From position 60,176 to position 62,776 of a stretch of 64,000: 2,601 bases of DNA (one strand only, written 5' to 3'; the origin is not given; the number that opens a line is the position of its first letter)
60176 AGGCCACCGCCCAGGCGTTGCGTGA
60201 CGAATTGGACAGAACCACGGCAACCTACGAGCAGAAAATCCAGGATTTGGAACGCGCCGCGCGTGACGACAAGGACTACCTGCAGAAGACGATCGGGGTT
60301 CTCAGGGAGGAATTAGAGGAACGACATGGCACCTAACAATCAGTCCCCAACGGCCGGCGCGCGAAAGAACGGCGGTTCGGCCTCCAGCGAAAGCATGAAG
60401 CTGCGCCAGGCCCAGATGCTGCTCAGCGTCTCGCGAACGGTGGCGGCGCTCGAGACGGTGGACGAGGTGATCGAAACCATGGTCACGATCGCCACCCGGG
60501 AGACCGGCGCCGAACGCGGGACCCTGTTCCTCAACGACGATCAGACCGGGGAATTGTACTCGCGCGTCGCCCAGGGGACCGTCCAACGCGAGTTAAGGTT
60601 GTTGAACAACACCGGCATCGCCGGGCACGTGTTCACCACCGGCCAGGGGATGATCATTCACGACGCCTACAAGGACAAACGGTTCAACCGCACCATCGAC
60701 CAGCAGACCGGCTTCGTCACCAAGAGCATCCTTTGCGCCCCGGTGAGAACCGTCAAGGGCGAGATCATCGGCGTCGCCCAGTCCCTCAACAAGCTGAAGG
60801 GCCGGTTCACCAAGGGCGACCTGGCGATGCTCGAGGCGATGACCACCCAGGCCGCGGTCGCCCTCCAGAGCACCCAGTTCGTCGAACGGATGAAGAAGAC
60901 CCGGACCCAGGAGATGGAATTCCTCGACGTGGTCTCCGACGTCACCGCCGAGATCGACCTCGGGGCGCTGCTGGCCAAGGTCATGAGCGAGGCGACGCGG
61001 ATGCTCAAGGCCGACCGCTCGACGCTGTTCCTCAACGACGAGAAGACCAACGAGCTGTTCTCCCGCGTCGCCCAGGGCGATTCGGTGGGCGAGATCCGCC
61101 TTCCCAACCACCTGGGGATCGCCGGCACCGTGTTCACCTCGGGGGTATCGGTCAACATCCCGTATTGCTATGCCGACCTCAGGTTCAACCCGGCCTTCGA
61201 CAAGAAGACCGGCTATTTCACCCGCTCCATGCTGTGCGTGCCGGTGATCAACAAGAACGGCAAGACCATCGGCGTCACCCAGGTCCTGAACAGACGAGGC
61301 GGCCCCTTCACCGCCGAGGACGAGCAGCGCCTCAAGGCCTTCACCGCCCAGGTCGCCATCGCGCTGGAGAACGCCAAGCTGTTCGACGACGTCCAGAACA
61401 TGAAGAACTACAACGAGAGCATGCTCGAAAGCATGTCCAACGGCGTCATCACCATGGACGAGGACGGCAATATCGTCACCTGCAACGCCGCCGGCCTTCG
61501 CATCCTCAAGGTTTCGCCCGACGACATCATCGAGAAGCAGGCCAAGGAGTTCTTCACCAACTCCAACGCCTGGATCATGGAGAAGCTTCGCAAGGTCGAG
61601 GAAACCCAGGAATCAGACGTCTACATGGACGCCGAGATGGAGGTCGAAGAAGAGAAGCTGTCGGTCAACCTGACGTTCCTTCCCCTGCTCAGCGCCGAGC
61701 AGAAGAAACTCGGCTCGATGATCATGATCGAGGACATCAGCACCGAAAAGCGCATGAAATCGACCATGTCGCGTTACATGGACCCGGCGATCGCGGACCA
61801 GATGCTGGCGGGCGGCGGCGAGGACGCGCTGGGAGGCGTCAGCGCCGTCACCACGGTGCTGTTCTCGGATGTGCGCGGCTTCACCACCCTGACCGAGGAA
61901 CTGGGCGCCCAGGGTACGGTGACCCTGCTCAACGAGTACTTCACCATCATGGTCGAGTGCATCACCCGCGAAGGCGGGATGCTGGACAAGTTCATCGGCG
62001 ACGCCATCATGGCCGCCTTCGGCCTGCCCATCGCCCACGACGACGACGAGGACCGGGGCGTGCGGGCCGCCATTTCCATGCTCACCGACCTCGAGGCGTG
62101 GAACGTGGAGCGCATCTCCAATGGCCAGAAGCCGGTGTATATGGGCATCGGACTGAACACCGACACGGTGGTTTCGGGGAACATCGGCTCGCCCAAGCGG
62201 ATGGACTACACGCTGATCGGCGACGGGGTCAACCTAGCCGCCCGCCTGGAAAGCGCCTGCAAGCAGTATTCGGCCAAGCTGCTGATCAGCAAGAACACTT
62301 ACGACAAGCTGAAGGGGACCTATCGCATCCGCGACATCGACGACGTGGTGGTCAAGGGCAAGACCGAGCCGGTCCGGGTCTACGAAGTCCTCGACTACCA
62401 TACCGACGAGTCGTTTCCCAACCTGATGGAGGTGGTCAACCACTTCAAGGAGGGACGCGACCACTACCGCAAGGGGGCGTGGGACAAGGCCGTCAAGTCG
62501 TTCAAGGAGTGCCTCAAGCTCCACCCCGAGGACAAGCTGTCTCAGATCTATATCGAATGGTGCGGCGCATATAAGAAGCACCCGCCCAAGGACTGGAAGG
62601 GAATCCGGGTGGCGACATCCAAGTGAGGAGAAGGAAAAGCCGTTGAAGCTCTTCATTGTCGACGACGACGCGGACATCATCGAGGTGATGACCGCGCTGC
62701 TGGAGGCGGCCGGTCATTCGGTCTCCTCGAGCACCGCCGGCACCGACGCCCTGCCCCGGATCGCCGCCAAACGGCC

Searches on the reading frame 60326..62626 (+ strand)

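Call 27: search_protein_families(library=pfam, proteins=[window:60326-62626:+], max_evalue=0.00001)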
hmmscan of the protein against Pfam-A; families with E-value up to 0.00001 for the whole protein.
window:60326-62626:+ (766 aa): 8 families
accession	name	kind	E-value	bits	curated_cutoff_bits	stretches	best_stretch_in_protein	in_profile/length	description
PF01590.32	GAF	-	1.7e-39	135.9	22.4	2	211-347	1-133/133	GAF domain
PF13185.12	GAF_2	-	3.1e-28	99.1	28.6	2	44-181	3-136/136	GAF domain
PF00211.25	Guanylate_cyc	-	4.2e-25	88.8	21.9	1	510-681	10-175/183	Adenylate and Guanylate cyclase catalytic domain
PF13492.12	GAF_3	-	1.6e-16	61.3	27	1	212-349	2-129/129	GAF domain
PF08448.16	PAS_4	-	1.2e-09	38.8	23.1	1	367-476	1-110/110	PAS fold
PF13426.13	PAS_9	-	7.7e-09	36.2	27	1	372-472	2-102/103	PAS domain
PF00989.32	PAS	-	8.8e-09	35.8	22.6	1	364-471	4-113/113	PAS fold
PF13188.13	PAS_8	-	2.6e-06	27.6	21.8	1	364-422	4-59/65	PAS domain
